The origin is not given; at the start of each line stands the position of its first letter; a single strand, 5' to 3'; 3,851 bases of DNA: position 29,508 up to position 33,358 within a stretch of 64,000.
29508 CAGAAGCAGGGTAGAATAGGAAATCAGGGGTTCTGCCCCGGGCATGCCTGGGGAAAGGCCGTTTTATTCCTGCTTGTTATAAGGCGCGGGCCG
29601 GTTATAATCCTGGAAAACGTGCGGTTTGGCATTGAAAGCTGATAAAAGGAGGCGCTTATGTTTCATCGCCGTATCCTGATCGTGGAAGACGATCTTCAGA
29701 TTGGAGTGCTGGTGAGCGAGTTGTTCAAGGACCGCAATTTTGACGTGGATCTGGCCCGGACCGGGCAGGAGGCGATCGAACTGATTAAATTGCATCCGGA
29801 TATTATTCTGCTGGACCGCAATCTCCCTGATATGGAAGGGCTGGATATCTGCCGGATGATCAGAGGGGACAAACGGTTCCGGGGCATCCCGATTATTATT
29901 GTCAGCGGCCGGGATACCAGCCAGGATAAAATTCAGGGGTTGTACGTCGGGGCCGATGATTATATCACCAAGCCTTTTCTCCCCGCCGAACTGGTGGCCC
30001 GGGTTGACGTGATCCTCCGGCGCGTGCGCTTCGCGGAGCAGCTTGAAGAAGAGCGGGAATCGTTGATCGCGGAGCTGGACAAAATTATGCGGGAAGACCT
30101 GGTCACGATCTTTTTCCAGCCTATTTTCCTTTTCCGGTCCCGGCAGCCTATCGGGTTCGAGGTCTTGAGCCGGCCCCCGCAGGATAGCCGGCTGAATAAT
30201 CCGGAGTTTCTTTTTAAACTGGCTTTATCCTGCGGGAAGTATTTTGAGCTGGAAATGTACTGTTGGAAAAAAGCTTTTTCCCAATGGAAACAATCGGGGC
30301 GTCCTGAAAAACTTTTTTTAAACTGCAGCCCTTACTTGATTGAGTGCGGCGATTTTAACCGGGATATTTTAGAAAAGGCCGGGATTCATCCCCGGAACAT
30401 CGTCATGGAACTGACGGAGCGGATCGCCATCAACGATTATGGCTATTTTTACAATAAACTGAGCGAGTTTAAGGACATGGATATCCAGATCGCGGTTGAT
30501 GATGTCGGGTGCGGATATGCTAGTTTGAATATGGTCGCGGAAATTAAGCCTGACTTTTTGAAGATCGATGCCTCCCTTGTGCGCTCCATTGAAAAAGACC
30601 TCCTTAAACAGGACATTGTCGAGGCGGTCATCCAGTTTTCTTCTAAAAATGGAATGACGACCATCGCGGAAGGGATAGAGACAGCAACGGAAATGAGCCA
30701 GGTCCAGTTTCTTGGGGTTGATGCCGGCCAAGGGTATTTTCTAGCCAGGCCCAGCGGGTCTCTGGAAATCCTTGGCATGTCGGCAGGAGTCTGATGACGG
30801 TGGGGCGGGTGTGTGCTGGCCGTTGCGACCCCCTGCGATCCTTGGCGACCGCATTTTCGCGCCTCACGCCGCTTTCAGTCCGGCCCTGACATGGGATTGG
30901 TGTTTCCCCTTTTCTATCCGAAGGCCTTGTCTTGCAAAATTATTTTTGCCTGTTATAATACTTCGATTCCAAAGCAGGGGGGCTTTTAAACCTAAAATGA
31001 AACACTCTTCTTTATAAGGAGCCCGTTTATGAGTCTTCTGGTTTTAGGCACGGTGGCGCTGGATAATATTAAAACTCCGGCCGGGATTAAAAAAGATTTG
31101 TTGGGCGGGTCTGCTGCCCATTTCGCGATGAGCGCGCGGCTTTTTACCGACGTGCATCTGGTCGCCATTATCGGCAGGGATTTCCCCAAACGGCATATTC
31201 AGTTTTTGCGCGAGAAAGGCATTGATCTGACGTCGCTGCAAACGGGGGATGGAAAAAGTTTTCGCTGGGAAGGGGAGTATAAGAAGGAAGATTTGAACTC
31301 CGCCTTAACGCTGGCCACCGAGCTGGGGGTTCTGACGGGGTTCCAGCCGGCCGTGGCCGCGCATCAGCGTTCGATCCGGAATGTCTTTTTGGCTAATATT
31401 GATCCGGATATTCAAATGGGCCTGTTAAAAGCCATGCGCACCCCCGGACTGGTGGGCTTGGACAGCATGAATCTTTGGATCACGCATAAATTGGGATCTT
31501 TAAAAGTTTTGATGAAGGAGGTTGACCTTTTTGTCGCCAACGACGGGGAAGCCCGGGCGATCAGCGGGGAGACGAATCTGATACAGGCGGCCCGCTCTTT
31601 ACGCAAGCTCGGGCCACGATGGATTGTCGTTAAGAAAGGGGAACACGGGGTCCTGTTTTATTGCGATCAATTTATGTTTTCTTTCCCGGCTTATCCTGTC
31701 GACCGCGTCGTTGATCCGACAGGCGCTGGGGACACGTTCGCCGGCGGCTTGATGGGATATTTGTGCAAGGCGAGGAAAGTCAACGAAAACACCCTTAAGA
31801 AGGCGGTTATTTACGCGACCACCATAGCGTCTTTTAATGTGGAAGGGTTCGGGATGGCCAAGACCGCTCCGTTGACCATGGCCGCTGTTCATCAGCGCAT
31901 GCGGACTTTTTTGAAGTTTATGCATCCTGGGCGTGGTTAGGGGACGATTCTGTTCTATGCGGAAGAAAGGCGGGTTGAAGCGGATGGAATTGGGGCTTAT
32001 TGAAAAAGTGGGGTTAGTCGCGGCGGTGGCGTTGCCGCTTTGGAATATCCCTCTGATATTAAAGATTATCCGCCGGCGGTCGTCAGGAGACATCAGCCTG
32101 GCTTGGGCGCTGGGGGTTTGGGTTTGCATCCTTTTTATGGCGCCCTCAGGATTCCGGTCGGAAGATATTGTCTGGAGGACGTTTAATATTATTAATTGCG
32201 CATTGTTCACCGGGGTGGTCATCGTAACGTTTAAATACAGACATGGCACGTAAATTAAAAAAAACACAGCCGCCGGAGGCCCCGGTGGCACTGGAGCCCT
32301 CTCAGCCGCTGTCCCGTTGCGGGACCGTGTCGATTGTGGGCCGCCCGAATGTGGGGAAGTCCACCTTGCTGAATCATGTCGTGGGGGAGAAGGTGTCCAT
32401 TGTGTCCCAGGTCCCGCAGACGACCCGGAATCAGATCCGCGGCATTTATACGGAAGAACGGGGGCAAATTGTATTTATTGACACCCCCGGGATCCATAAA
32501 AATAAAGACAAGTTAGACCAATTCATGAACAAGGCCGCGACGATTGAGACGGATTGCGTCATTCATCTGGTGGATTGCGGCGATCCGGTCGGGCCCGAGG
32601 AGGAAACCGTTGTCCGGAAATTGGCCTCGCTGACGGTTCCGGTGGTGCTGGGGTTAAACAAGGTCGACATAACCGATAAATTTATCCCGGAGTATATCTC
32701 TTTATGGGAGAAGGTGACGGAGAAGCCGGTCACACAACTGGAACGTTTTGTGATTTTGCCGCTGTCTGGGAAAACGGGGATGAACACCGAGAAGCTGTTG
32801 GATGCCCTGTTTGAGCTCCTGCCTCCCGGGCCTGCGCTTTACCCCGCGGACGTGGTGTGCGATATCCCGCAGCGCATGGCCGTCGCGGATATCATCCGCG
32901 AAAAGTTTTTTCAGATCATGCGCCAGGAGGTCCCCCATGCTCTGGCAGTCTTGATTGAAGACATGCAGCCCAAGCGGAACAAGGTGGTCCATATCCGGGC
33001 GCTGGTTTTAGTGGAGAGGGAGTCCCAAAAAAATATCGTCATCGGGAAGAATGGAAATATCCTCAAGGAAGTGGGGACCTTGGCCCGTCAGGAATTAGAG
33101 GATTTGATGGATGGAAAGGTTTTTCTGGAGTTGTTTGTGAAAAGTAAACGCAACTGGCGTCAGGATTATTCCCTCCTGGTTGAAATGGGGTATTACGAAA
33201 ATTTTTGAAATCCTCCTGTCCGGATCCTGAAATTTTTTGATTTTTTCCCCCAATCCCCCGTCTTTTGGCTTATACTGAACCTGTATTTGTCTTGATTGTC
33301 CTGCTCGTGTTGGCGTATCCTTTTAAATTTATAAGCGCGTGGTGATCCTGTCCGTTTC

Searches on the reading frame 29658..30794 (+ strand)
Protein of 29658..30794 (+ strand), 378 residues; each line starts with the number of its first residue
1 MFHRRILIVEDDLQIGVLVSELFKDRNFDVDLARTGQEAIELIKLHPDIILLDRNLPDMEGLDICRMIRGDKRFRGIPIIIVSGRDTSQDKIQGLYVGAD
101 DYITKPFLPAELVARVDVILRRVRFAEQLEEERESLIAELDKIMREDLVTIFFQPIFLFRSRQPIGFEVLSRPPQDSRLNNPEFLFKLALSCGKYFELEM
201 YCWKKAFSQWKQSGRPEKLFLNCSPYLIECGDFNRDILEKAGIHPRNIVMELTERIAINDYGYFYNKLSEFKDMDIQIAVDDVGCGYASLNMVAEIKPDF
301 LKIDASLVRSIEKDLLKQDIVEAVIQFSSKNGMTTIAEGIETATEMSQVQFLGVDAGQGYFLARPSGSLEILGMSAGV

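Call 80: search_protein_families(library=pfam, proteins=[window:29658-30794:+], max_evalue=0.00001)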
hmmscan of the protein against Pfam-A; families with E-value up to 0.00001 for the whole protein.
window:29658-30794:+ (378 aa): 2 families
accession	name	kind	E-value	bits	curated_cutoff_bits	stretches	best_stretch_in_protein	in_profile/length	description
PF00563.25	EAL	-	4.3e-44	151.1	31.3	1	143-365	7-236/236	EAL domain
PF00072.30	Response_reg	-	3.2e-26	92.1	30.2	1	6-116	1-110/111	Response regulator receiver domain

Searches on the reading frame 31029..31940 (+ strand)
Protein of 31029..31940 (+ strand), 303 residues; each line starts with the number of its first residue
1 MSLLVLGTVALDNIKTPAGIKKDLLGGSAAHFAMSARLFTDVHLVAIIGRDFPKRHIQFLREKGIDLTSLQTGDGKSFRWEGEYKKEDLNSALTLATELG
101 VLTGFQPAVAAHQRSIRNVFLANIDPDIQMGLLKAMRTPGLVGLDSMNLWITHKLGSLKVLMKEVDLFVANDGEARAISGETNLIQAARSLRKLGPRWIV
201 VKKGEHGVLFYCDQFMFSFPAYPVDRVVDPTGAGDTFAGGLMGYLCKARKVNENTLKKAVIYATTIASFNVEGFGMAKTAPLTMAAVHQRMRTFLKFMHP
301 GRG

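Call 80: search_protein_families(library=pfam, proteins=[window:31029-31940:+], max_evalue=0.00001)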
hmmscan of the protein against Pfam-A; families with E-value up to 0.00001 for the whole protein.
window:31029-31940:+ (303 aa): 1 family
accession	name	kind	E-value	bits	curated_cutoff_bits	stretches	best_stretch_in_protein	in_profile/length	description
PF00294.29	PfkB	-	2.8e-24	86.4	25.8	1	20-278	31-297/302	pfkB family carbohydrate kinase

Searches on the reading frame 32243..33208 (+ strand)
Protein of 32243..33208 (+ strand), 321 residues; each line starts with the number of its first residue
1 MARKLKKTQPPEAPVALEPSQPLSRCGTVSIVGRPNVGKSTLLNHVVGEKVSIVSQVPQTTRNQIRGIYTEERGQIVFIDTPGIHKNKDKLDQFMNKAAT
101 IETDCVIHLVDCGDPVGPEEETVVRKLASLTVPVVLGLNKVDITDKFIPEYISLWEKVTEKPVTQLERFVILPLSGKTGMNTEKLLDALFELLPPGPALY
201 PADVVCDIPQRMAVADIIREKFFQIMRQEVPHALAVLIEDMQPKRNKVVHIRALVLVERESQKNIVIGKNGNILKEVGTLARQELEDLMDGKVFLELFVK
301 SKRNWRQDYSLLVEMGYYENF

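Call 80: search_protein_families(library=pfam, proteins=[window:32243-33208:+], max_evalue=0.00001)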
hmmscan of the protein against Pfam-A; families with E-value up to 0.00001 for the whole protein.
window:32243-33208:+ (321 aa): 5 families
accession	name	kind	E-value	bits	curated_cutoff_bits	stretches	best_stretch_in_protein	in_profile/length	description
PF01926.29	MMR_HSR1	-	2.9e-25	89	21.9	1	28-140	1-113/113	50S ribosome-binding GTPase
PF07650.23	KH_2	-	1.1e-15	57.7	22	1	229-306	1-78/78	KH domain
PF00009.33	GTP_EFTU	-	2.9e-14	53.5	26.5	1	30-195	7-188/188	Elongation factor Tu GTP binding domain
PF02421.24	FeoB_N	-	8.5e-12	45.3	27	1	28-146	2-120/156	Ferrous iron transport protein B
PF00350.29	Dynamin_N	-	2.7e-09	37.7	27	0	29-62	1-34/168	Dynamin family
